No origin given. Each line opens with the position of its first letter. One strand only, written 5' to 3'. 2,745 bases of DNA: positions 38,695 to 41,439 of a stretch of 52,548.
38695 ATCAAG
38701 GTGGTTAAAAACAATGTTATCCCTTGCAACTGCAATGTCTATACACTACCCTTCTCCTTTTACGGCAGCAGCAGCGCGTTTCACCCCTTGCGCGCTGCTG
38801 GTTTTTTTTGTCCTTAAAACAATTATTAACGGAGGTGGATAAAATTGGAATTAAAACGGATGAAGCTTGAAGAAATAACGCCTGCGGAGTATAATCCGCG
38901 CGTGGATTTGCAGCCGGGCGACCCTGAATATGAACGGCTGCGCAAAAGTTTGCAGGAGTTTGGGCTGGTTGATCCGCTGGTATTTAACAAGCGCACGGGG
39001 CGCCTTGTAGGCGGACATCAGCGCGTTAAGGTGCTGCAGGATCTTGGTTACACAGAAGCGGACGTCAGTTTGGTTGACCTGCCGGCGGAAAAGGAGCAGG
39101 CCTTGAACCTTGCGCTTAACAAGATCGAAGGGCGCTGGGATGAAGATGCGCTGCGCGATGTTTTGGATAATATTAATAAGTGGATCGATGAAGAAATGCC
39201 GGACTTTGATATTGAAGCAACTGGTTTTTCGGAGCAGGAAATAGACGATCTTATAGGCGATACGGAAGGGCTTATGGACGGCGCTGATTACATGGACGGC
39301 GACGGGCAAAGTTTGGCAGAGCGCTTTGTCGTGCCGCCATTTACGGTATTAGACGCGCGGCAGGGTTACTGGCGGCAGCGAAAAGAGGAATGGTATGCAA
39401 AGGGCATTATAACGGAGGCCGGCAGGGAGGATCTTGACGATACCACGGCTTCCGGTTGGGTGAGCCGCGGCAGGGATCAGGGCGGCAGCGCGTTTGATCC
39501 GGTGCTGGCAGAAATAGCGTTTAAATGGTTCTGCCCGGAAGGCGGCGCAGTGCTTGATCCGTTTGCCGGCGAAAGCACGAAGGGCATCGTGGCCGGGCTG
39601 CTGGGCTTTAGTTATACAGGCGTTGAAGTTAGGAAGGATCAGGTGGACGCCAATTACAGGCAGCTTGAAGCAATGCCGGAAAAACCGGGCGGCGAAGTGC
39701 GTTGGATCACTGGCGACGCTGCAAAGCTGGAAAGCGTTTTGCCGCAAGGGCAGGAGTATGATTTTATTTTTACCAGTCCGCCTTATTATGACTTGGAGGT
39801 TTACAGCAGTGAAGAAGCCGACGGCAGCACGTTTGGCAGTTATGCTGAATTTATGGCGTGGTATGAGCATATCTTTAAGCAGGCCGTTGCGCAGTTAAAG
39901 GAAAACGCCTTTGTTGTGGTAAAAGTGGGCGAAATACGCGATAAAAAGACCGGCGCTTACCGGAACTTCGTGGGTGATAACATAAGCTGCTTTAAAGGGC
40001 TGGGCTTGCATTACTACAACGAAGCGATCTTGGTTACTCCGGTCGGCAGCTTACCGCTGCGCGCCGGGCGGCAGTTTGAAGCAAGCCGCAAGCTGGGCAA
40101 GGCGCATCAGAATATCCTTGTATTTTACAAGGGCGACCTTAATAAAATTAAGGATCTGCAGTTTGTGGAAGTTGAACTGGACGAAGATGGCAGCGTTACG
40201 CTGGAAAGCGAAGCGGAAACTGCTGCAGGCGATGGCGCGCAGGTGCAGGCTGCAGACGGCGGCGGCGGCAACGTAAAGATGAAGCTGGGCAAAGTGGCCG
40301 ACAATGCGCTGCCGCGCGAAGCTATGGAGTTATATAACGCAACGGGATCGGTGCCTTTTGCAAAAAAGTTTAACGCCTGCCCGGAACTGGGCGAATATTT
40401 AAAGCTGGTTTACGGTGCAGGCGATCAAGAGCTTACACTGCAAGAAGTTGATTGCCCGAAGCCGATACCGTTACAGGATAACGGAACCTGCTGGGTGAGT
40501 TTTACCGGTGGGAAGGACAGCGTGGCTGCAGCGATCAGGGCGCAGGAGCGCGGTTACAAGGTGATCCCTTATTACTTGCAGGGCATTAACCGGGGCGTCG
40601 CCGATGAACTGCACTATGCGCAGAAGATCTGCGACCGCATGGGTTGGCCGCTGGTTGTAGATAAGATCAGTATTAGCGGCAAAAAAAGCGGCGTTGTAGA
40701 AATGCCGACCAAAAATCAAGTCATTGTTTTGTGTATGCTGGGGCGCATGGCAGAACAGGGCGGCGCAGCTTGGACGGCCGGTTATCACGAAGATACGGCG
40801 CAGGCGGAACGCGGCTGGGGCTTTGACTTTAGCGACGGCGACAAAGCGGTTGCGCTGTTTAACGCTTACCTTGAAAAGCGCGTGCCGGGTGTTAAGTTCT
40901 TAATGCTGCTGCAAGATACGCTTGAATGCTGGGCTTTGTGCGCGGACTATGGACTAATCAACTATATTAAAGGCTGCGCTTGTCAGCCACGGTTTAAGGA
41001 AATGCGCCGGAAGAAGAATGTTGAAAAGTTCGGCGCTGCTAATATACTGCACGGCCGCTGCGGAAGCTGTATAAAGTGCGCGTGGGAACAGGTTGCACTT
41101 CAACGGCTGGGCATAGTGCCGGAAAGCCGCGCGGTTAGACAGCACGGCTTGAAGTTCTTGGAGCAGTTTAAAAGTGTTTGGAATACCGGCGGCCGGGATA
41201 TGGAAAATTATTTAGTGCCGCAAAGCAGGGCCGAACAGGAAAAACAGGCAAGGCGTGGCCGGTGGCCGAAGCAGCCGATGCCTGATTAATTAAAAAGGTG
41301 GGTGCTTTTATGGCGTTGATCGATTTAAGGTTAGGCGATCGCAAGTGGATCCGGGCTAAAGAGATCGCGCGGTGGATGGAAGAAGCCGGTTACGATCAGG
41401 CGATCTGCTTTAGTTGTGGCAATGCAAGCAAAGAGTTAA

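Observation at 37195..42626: DNA-modification island: three enzyme types beyond simple methylation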

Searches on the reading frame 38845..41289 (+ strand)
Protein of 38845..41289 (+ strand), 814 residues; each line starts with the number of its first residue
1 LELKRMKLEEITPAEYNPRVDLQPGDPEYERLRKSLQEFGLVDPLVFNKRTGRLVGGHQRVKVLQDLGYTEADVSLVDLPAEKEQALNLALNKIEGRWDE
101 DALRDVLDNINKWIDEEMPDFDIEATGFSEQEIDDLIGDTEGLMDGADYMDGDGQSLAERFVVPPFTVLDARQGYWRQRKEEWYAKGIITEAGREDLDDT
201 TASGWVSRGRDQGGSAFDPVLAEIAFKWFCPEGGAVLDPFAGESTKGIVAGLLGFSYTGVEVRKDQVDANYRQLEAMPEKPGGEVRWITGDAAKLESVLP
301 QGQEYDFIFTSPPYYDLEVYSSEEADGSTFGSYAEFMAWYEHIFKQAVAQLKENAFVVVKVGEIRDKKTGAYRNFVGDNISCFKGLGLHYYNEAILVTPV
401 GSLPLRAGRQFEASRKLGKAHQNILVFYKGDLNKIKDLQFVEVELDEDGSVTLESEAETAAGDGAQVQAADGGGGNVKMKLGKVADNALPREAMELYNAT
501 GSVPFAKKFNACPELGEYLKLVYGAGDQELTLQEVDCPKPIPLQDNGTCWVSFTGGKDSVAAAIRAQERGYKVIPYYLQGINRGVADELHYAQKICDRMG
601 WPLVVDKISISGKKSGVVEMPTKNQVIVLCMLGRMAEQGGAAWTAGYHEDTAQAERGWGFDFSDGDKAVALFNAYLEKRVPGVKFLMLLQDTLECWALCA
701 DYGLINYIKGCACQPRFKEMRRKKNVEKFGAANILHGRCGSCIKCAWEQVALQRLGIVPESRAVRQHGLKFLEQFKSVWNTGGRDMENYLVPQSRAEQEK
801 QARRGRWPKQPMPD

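Call 3: search_protein_families(library=pfam, proteins=[window:38845-41289:+], max_evalue=0.1)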
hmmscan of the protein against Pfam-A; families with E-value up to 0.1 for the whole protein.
window:38845-41289:+ (814 aa): 4 families
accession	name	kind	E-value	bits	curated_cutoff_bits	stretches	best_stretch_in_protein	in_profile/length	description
PF01555.25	N6_N4_Mtase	-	2.2e-14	54.4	26.7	2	306-447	2-124/221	DNA methylase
PF02195.25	ParB_N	-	0.0082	16.6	26.3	1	2-74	2-75/95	ParB N-terminal domain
PF03602.21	Cons_hypoth95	-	0.045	13.9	24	0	226-318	33-127/182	Conserved hypothetical protein 95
PF06508.19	QueC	-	0.047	13.6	22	1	551-601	4-53/210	Queuosine biosynthesis protein QueC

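Call 4: search_protein_families(library=phrogs, proteins=[window:38845-41289:+], max_evalue=0.01)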
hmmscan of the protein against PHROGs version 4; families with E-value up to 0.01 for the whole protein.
window:38845-41289:+ (814 aa): 21 families
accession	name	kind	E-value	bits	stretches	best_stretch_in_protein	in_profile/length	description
phrog_498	-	other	4.4e-114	383.3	2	216-456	362-623/633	DNA methyltransferase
phrog_12517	-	unknown function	6.9e-97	325.4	1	152-437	25-309/316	-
phrog_620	-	DNA, RNA and nucleotide metabolism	7.1e-40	138.4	1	1-142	7-140/217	ParB-like partition protein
phrog_9353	-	unknown function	6.5e-29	102.5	1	5-139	13-140/245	-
phrog_15396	-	DNA, RNA and nucleotide metabolism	3.1e-16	61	1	32-196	30-203/258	ParB-like partition nuclease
phrog_8071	-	DNA, RNA and nucleotide metabolism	6.8e-16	59.5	1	2-145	6-136/389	ParB-like partition protein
phrog_723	-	DNA, RNA and nucleotide metabolism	7.5e-15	56.3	1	2-153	12-157/223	ParB-like partition protein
phrog_67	-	other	3.5e-14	53.8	2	306-439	144-252/743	DNA methyltransferase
phrog_5475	-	unknown function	8.8e-13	48.8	1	4-102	4-95/458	-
phrog_940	-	DNA, RNA and nucleotide metabolism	6.6e-12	46.3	1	1-133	4-134/388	nuclease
phrog_12047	-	DNA, RNA and nucleotide metabolism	3.6e-05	24.4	1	30-85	22-76/301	ParB-like partition nuclease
phrog_18056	-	DNA, RNA and nucleotide metabolism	0.00011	22.3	1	1-83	1-78/387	ParB-like partition nuclease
phrog_18146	-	other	0.00016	21.7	1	217-263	53-100/452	DNA methyltransferase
phrog_930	-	DNA, RNA and nucleotide metabolism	0.00044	21.2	1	7-145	11-141/223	ParB-like partition protein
phrog_3008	-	other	0.0016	18.7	1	223-277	160-214/244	DNA methyltransferase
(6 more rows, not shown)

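Call 6: search_protein_families(library=ncbifam, proteins=[window:38845-41289:+], max_evalue=0.1)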
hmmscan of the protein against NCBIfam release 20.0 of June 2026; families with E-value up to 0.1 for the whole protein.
window:38845-41289:+ (814 aa): 10 families
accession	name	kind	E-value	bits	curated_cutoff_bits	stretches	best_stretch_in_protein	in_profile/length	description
TIGR04285.1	nucleoid_noc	exception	1.8e-05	24.2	315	1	3-86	2-85/255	nucleoid occlusion protein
TIGR01177.1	TIGR01177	hypoth_equivalog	0.00023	20.6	316.55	1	232-316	182-260/330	TIGR01177 family methyltransferase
NF008572.0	PRK11524.1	equivalog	0.00025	20.3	292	1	232-278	214-260/294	adenine-specific DNA-methyltransferase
NF010253.0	PRK13699.1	subfamily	0.0016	18.2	244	0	229-277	160-208/226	DNA methyltransferase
NF050803.1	DnaMtaseCcrMCaul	equivalog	0.0078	15.2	830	1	233-277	206-250/350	adenine-specific DNA-methyltransferase CcrM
NF006351.0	PRK08576.1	equivalog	0.012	14.2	290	1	548-623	236-309/436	hypothetical protein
TIGR03533.1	L3_gln_methyl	equivalog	0.014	14.8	229.7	1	301-367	186-257/284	50S ribosomal protein L3 N(5)-glutamine methyltransferase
TIGR00364.1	TIGR00364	equivalog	0.051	13.1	150.3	1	551-602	3-53/201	7-cyano-7-deazaguanine synthase QueC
NF001138.1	PRK00143.1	equivalog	0.079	11.9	284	0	551-603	4-63/345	tRNA 2-thiouridine(34) synthase MnmA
NF011258.0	PRK14664.1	equivalog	0.09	11.8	680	0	550-606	9-61/362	tRNA 2-thiouridine(34) synthase MnmA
